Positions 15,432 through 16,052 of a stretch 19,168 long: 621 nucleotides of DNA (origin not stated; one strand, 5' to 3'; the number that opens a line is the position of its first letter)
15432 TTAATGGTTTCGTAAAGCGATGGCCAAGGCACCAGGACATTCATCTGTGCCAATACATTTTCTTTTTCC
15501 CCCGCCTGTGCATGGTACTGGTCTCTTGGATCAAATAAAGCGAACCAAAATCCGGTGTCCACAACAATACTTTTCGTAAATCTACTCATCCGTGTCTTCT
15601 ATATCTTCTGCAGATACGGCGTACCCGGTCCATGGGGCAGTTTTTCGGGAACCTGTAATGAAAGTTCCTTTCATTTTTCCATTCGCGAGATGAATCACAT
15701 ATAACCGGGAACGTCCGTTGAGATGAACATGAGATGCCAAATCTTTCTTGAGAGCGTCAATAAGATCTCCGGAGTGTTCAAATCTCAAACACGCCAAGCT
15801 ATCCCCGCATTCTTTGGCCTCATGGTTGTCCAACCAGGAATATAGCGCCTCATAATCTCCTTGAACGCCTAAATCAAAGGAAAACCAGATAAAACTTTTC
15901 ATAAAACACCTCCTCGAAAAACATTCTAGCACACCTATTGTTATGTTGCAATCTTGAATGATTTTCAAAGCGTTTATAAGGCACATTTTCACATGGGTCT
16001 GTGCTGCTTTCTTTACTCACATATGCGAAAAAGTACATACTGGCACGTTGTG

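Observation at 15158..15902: PIN-nuclease operon with a noncanonical 106-aa upstream partner in an AT-rich islet: candidate novel toxin-antitoxin or defence pair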

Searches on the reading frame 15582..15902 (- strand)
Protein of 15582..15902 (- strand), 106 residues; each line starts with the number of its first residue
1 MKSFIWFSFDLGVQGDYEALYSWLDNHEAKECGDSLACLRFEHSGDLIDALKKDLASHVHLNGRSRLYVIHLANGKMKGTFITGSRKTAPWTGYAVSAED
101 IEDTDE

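Call 4: search_protein_families(library=pfam, proteins=[window:15582-15902:-], max_evalue=1)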
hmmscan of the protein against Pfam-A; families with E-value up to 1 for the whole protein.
window:15582-15902:- (106 aa): 0 families

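Call 5: search_protein_families(library=ncbifam, proteins=[window:15582-15902:-], max_evalue=1)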
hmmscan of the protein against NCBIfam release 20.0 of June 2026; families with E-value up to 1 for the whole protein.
window:15582-15902:- (106 aa): 0 families

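Call 6: search_protein_families(library=padloc, proteins=[window:15582-15902:-], max_evalue=1)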
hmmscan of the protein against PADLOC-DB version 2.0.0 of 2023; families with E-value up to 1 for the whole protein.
window:15582-15902:- (106 aa): 0 families

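Call 8: find_homologous_proteins(query=window:15582-15902:-, max_evalue=0.01)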
Query window:15582-15902:- (106 aa): 82 proteins with E <= 0.01 among 82 candidates.
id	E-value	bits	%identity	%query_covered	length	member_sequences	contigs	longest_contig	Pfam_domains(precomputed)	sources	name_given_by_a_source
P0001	7.3e-67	240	100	100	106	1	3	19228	-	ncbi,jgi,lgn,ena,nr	ncbi:MAG TPA: hypothetical protein PLI09_23935 [Candidatus Hydrogenedentes bacterium]|nr:hypothetica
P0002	4.0e-56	206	81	99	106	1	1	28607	-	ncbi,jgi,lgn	-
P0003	3.0e-38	148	64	92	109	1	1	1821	-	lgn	-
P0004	1.8e-37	146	62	99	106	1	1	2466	-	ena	-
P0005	6.0e-37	144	60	97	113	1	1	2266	-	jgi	jgi:hypothetical protein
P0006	9.2e-37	144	60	97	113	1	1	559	-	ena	-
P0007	7.3e-36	141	60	97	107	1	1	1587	-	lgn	-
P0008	2.3e-35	139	60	96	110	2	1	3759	-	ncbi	-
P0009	1.2e-34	137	59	98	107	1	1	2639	-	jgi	jgi:hypothetical protein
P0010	1.8e-34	136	58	98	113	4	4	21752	-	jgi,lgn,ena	jgi:hypothetical protein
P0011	1.9e-34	136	57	90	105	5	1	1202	-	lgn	-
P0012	4.4e-34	135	59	100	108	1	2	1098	-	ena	-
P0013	5.5e-34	135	60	98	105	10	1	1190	-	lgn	-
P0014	6.8e-34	134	58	97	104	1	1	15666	-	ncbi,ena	-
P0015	2.8e-33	132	55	100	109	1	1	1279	-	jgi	jgi:hypothetical protein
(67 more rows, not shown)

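Call 9: search_solved_structures(query=window:15582-15902:-, max_evalue=10)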
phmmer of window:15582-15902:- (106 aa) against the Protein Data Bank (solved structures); distinct sequences matched with E-value up to 10: 1.
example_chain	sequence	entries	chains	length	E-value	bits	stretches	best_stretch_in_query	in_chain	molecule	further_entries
7ev5_A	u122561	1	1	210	0.34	14.5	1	14-75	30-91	Lactamase_B domain-containing protein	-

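Call 13: find_encoding_contigs(protein=window:15582-15902:-, flank=10000, max_places=3)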
Protein window:15582-15902:- (106 aa): 8 contigs read that carry it; 3 places shown.
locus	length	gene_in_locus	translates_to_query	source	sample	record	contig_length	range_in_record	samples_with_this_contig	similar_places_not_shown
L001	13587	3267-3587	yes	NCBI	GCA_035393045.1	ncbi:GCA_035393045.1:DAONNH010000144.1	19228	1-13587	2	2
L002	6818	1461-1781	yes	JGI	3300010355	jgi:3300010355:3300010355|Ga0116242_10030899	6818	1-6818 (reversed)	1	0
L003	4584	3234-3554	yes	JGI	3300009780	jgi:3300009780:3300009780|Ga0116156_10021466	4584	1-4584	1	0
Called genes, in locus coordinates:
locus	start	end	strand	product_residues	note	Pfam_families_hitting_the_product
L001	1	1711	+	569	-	PF00047:ig (faint), PF07679:I-set (faint), PF13927:Ig_3 (faint), PF28321:Ig_MYOM1 (faint)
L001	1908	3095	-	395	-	PF01408:GFO_IDH_MocA, PF02894:GFO_IDH_MocA_C, PF22725:GFO_IDH_MocA_C3 (weak)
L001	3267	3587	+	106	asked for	-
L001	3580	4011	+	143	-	-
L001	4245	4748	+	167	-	-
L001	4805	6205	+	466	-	PF00884:Sulfatase, PF01663:Phosphodiest (faint), PF16347:SGSH_C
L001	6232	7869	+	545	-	PF00884:Sulfatase, PF01663:Phosphodiest (weak), PF16347:SGSH_C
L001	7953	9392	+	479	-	PF00884:Sulfatase, PF01663:Phosphodiest, PF16347:SGSH_C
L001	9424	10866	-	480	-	PF00884:Sulfatase, PF01663:Phosphodiest (faint), PF16347:SGSH_C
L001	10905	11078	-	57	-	-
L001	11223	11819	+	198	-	-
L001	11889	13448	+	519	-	PF01145:Band_7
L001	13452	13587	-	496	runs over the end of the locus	PF01841:Transglut_core, PF13471:Transglut_core3 (weak)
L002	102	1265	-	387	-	PF01408:GFO_IDH_MocA, PF02894:GFO_IDH_MocA_C, PF22725:GFO_IDH_MocA_C3 (weak)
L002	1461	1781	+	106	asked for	-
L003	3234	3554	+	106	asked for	-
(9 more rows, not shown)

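Call 14: find_related_loci(query=A1, collection=genome_contigs, flank=5000)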
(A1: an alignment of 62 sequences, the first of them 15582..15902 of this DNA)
Query A1 (106 aa) in genome_contigs; peptide patterns used: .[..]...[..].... (x = any residue, [..] = any of these).
213 stretches matched a pattern; 206 encode a relative of the query (tblastn E <= 1e-3); the best 80 are kept; 80 distinct loci.
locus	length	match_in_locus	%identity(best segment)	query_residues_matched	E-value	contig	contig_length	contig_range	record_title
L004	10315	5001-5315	81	1-105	7e-60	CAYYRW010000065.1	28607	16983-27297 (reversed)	MAG TPA_asm: uncultured Nitrospirales bacterium isolate binchicken_co20_17 genome assembly, contig: NODE_3462_length_286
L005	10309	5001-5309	54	1-103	4e-39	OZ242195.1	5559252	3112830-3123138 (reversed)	MAG: Candidatus Latescibacterota bacterium isolate a57e98d2-c2a9-4833-8eaa-f85fbefd33d8 genome assembly, chromosome: 1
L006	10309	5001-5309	55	1-103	4e-39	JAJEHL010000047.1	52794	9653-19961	MAG: Candidatus Latescibacterota bacterium isolate p16x60bins.49 k141_568814, whole genome shotgun sequence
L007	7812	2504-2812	55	1-103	5e-39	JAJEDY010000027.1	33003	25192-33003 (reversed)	MAG: Candidatus Latescibacterota bacterium isolate p16x33bins.50 k141_1111881, whole genome shotgun sequence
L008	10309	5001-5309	55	1-103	4e-39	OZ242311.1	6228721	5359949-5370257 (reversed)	MAG: Candidatus Latescibacterota bacterium isolate bccf755e-c1ee-4055-8c2e-878efcd7d1d4 genome assembly, chromosome: 1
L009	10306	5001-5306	58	1-103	4e-38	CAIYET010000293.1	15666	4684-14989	MAG: Candidatus Hydrogenedentes bacterium isolate MJ-time_bin-1056 genome assembly, contig: bin-1056:0293/1133, whole ge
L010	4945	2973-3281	55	1-103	7e-38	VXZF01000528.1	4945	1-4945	MAG: Gemmatimonadetes bacterium isolate SB0670_bin_29 NODE_8070_length_4945_cov_6.569530, whole genome shotgun sequence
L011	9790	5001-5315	56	1-105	1e-37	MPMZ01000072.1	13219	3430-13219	MAG: Nitrospira sp. bin75 NODE_5464_length_13219_cov_11.1687_ID_10927, whole genome shotgun sequence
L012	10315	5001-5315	54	1-105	6e-38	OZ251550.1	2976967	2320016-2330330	MAG: Nitrospirales bacterium isolate d59870a2-bf11-498b-9867-9f61eb436578 genome assembly, chromosome: 1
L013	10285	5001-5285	58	1-95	2e-37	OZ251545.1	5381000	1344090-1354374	MAG: Gammaproteobacteria bacterium isolate 804a2bfb-9c7e-4e06-b795-02af6ddb82b1 genome assembly, chromosome: 1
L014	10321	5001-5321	53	1-106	2e-37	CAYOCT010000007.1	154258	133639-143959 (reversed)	MAG TPA_asm: uncultured Nitrospiraceae bacterium isolate binchicken_co16_39 genome assembly, contig: NODE_135_length_154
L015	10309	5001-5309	52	1-103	3e-37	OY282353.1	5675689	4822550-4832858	MAG: uncultured Gammaproteobacteria bacterium genome assembly, chromosome: 1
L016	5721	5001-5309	52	1-103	4e-37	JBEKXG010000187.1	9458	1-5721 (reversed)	MAG: Syntrophobacteraceae bacterium isolate SPRUCE 646 SPRUCE_646_187, whole genome shotgun sequence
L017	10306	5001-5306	57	2-103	5e-37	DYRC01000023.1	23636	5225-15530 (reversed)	MAG TPA_asm: Desulfonema limicola isolate SulCav_GS10_10_45_377 SulCav_GS10_10_2338_length_23636_cov_205_115347, whole g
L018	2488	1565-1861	53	1-99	9e-37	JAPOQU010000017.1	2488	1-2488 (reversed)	MAG: Gammaproteobacteria bacterium isolate APA_bin_93 c_000000078992, whole genome shotgun sequence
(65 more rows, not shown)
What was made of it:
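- More than 15 phyla (call 14). Very patchy distribution: 206 of about 185,000 species genomes (call 14).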

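Call 18: predict_structure(alignment_id=A1)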
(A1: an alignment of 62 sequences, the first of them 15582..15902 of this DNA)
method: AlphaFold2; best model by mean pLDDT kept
length: 106 residues; sequences in the alignment: 62
mean_pLDDT: 85.9   pTM: 0.70
mean pLDDT of the five models: 85.9, 85.8, 85.6, 82.9, 82.6
residues with pLDDT >= 90: 74; 70-90: 14; 50-70: 10; < 50: 8
segments of 3 or more residues with pLDDT < 50: 99-106
pLDDT, mean of each block of 10 residues (from residue 1): 94 92 96 93 94 95 93 93 82 54 45
secondary structure, 60 per line:
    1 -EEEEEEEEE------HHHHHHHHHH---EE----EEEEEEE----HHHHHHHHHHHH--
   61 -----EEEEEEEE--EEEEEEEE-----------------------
elements in order: E2-10 H17-26 E36-42 H47-58 E66-73 E76-83
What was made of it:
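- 15582..15902 (-): Gene A: 106-aa protein. Residues 1-83 are predicted as a Cas2-like ferredoxin fold, residues 84-95 carry the conserved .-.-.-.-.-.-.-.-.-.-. segment, and residues 95-106 form an acidic tail. Putative antitoxin. AF2 pLDDT 85.9 (call 18).
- On VapB-type antitoxin (gene A): The AF2 topology is beta-alpha-beta-beta-alpha-beta-beta (call 18).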

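Call 24: search_solved_structures(query=A1, max_evalue=10, show_alignments=3)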
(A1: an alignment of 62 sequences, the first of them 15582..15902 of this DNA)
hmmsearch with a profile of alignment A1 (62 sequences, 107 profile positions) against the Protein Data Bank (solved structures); distinct sequences matched with E-value up to 10: 1.
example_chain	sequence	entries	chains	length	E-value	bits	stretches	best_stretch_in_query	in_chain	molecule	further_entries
3k1u_A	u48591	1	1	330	1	13.1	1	64-99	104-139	Beta-xylosidase, family 43 glycosyl hydrolase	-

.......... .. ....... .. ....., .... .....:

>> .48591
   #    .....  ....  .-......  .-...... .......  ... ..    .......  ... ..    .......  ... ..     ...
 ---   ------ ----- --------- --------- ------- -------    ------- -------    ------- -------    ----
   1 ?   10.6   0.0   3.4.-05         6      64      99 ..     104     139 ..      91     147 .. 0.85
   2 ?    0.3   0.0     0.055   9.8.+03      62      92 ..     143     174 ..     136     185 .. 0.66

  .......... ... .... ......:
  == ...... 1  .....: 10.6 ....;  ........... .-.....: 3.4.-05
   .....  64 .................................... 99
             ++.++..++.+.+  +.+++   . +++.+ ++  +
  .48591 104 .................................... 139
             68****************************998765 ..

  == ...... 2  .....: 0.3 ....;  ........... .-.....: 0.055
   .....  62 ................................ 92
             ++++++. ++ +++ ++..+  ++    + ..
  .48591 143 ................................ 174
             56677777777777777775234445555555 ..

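Call 33: search_protein_representatives(alignment_id=A1)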
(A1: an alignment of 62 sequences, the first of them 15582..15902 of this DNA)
Query: 62 sequences, 107 profile positions. Proteins with E-value up to 0.001 (for the whole library): 416; up to 1e-10: 328; up to 1e-30: 33. The best 150 are listed.
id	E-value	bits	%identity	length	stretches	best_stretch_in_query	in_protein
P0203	8.6e-42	158.1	-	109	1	1-106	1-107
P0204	5.2e-37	142.7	-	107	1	1-105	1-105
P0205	2.3e-36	140.6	-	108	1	1-104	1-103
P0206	3.2e-36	140.2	-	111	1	3-105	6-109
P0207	1.0e-35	138.6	-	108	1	3-104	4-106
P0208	4.2e-35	136.6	-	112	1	2-103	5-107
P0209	4.9e-35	136.4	-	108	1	1-105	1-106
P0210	9.9e-35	135.4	-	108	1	1-104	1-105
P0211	1.3e-34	135.0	-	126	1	3-105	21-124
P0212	2.7e-34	134.0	-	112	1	2-103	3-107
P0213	3.1e-34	133.8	-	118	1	3-105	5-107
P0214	3.3e-34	133.7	-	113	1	2-99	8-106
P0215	3.5e-34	133.6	-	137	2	1-46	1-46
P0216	7.9e-34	132.5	-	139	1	2-91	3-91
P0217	9.3e-34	132.3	-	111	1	1-102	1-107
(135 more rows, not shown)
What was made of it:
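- Checked: A has 82 homologues in one database and 416 clusters at 50% identity in another (calls 8, 33).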

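Call 37: search_protein_families(library=pfam, alignment_id=A1, max_evalue=10)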
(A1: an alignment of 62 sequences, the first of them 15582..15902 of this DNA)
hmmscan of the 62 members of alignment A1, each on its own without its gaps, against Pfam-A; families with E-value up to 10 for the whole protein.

A. member 1, window:15582-15902:- (106 aa): 0 families

B. families by the number of members that match (of 62 scanned): 14 families
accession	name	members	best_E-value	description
PF20688.2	GREB1_2nd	4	0.066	GREB1, second domain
PF01522.26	Polysacc_deac_1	3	0.11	Polysaccharide deacetylase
PF17250.7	NDUFB11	1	0.045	NADH-ubiquinone oxidoreductase 11 kDa subunit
PF08414.16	NADPH_Ox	1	0.05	Respiratory burst NADPH oxidase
PF22025.1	ThiI_fer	1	0.074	ThiI ferredoxin-like domain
PF16285.10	DUF4931_N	1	0.1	Domain of unknown function (DUF4931) N-terminal domain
PF22480.1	DUF6984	1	0.12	Domain of unknown function (DUF6984)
PF16230.10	DUF4889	1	0.12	Domain of unknown function (DUF4889)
PF03691.19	UPF0167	1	0.13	Uncharacterised protein family (UPF0167)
PF23171.1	bHLH_HIF1A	1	0.14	Hypoxia-inducible factor 1-alpha bHLH domain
PF18043.6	T4_Rnl2_C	1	0.15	T4 RNA ligase 2 C-terminal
PF19748.4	DUF6235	1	0.15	Family of unknown function (DUF6235)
PF16784.11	HNHc_6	1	0.19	Putative HNHc nuclease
PF17462.7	DUF5424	1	0.19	Family of unknown function (DUF5424)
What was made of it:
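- On Cas2/VapD superfamily (gene A): No Pfam hit (calls 4, 37).
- No Pfam Cas2 or VapD hit in any of 62 members (call 37).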

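Call 38: search_protein_families(library=phrogs, proteins=[window:15582-15902:-], max_evalue=1)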
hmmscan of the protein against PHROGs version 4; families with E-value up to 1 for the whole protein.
window:15582-15902:- (106 aa): 0 families
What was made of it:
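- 15582..15902 (-): No family hit (calls 4, 5, 6, 37, 38).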

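Call 40: fold_search(model_id=the predicted structure, library=pdb)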
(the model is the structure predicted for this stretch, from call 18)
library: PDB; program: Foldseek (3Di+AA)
matches with E <= 10: 458; with E <= 0.001: 0
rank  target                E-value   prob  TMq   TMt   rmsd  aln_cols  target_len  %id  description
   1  5zyf_A                5.6e-02  1.00  0.51  0.60   3.5        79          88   11  Crystal structure of Streptococcus pyogenes type II-A Cas2 (released 2018-08-15)
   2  5dlj_E                6.0e-02  1.00  0.53  0.68   3.2        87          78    9  Crystal Structure of Cas-DNA-N1 complex (released 2015-11-11)
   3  5dqt_M                8.5e-02  0.99  0.53  0.59   3.4        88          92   10  Crystal Structure of Cas-DNA-22 complex (released 2015-11-11)
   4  5ds4_F                9.0e-02  0.99  0.53  0.58   3.4        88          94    9  Crystal structure the Escherichia coli Cas1-Cas2 complex bound to protospacer DNA (released 2015-10-28)
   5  8flj_N                1.1e-01  0.98  0.56  0.08   4.5       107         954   12  Cas1-Cas2/3 integrase and IHF bound to CRISPR leader, repeat and foreign DNA (released 2023-09-06)
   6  9p1d_B                1.2e-01  0.99  0.53  0.56   3.3        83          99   11  Cas1-Cas2/3 integrase bound to foreign dsDNA fragment (released 2025-10-22)
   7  8d3l_E                1.6e-01  0.97  0.47  0.50   3.4        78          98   14  Type I-C Cas4-Cas1-Cas2 complex bound to a PAM/PAM prespacer (released 2022-11-02)
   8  4es2                  1.6e-01  0.94  0.48  0.58   7.1        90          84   13  Double-stranded Endonuclease Activity in B. halodurans Clustered Regularly Interspaced Short Palindromic Repeats (CRISPR (released 2012-08-22)
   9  7mid_D                1.7e-01  0.98  0.51  0.58   3.7        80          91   18  Sub-complex of Cas4-Cas1-Cas2 bound PAM containing DNA (released 2021-11-17)
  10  7mi4_E                1.7e-01  0.98  0.51  0.56   3.7        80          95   18  Symmetrical PAM-PAM prespacer bound Cas4/Cas1/Cas2 complex (released 2021-11-17)
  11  8flj_M                2.1e-01  0.92  0.54  0.08   4.7       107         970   10  Cas1-Cas2/3 integrase and IHF bound to CRISPR leader, repeat and foreign DNA (released 2023-09-06)
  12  5g4d                  2.2e-01  0.75  0.40  0.50   8.5        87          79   10  Crystal structure of the Cas2 in T.onnurineus (released 2016-07-27)
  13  9p11_A                2.3e-01  0.91  0.46  0.06   4.2        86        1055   10  Cas1-Cas2/3 integrase, heterohexameric assembly (released 2025-10-22)
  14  5b7i_A                2.5e-01  0.92  0.46  0.06   4.1        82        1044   15  Cas3-AcrF3 complex (released 2016-07-06)
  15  5zyf_D                3.2e-01  0.82  0.41  0.50   5.1        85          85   10  Crystal structure of Streptococcus pyogenes type II-A Cas2 (released 2018-08-15)
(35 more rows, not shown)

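Call 49: search_dna_similar(query=window:15582-15902:-, collection=plasmids, mode=protein, max_evalue=0.001, max_rows=25)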
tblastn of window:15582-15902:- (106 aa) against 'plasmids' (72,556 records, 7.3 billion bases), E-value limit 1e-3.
Records with a match: 1; places in all: 1; records where one place covers at least 80% of the query: 1.
Best place of each record, by identity: <60% 1.
By first word of the organism name: Advenella 1.
By predicted mobility (MOB-suite, as given by PLSDB): conjugative 1.
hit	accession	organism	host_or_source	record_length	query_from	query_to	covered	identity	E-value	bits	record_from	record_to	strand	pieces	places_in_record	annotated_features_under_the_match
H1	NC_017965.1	Advenella kashmirensis WT001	-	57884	1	103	97%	43.1%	5e-19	87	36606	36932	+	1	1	hypothetical protein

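Call 50: search_dna_similar(query=window:15582-15902:-, collection=phages, mode=protein, max_evalue=0.001, max_rows=15)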
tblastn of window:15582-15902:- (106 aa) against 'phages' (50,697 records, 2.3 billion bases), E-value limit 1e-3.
No match.

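Call 51: get_annotated_region(hit=H1, flank=5000)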
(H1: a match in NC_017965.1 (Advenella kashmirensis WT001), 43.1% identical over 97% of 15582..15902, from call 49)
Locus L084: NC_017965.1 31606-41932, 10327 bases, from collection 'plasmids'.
description: Advenella kashmirensis WT001 plasmid pWTk445, complete sequence
organism: Advenella kashmirensis WT001 (NCBI taxid 1036672)
taxonomy: Bacteria; Pseudomonadota; Betaproteobacteria; Burkholderiales; Alcaligenaceae; Advenella; Advenella kashmirensis; Advenella kashmirensis WT001
host: -; source: -; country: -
typing (MOB-suite, as given by PLSDB): conjugative; replicon rep_cluster_879; relaxase MOBP; mating-pair formation MPF_T
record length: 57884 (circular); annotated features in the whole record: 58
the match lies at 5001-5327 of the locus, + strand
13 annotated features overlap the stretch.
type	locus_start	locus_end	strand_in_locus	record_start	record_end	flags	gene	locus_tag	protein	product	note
CDS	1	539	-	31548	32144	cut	-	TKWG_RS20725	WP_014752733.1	TrbM/KikA/MpfK family conjugal transfer protein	-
CDS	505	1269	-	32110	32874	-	-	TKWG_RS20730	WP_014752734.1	hypothetical protein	-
CDS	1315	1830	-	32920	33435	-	-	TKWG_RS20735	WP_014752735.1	hypothetical protein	-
CDS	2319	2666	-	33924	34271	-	-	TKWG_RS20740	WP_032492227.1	helix-turn-helix transcriptional regulator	-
CDS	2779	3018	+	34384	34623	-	-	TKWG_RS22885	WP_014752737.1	Cro/CI family transcriptional regulator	-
CDS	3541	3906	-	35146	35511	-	-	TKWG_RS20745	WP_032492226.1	hypothetical protein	-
CDS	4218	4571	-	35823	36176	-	-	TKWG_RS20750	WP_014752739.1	hypothetical protein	-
CDS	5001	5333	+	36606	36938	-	-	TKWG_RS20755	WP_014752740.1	hypothetical protein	-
CDS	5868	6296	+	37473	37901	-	umuD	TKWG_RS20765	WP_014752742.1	translesion error-prone DNA polymerase V autoproteolytic subunit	-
CDS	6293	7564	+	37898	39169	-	-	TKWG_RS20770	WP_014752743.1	Y-family DNA polymerase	-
CDS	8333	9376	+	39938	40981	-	-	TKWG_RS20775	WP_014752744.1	replication initiator protein A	-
CDS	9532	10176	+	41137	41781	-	parA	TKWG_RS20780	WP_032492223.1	ParA family partition ATPase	-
CDS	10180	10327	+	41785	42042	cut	-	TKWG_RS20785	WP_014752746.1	hypothetical protein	-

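Call 60: find_related_loci(query=A1, collection=viral_contigs, flank=6000)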
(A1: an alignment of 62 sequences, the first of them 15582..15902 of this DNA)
Query A1 (106 aa) in viral_contigs; peptide patterns used: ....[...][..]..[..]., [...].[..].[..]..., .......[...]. (x = any residue, [..] = any of these).
34 stretches matched a pattern; 1 encode a relative of the query (tblastn E <= 1e-3); 1 distinct loci.
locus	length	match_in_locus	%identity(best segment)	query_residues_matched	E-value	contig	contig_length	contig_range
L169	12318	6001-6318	53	2-105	1e-35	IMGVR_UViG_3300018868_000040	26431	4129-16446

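Call 80: search_protein_families(library=pfam, alignment_id=A5, max_evalue=0.00001)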
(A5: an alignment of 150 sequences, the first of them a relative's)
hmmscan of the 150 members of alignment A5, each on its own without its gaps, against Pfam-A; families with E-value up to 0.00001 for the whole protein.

A. member 1, L005:2412-4856:+ (815 aa): 2 families
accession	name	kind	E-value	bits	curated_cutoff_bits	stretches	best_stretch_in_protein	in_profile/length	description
PF12704.14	MacB_PCD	-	3.9e-33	115.9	27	2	20-246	1-204/207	MacB-like periplasmic core domain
PF02687.27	FtsX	-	3.8e-20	72.6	25.5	2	296-411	2-118/120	FtsX-like permease C-terminal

B. families by the number of members that match (of 150 scanned): 98 families (the first 25 are shown)
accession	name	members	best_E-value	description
PF13649.12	Methyltransf_25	4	1.7e-24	Methyltransferase domain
PF08241.18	Methyltransf_11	4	1.7e-24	Methyltransferase domain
PF13489.12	Methyltransf_23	4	6e-20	Methyltransferase domain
PF13847.12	Methyltransf_31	4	6.7e-20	Methyltransferase domain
PF08242.18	Methyltransf_12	4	1.8e-18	Methyltransferase domain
PF01968.24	Hydantoinase_A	3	1e-96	Hydantoinase/oxoprolinase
PF01209.24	Ubie_methyltran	3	4.4e-57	ubiE/COQ5 methyltransferase family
PF03781.23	FGE-sulfatase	3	9.4e-55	Sulfatase-modifying factor enzyme 1-like domain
PF05378.19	Hydant_A_N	3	1.5e-53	Hydantoinase/oxoprolinase N-terminal region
PF00270.35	DEAD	3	8e-51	DEAD/DEAH box helicase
PF00271.37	Helicase_C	3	9.2e-33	Helicase conserved C-terminal domain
PF19278.4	Hydant_A_C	3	6.7e-17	Hydantoinase/oxoprolinase C-terminal domain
PF04851.21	ResIII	3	5.1e-07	Type III restriction enzyme, res subunit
PF13166.12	AAA_13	2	5e-65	AAA domain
PF00535.33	Glycos_transf_2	2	1e-21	Glycosyl transferase family 2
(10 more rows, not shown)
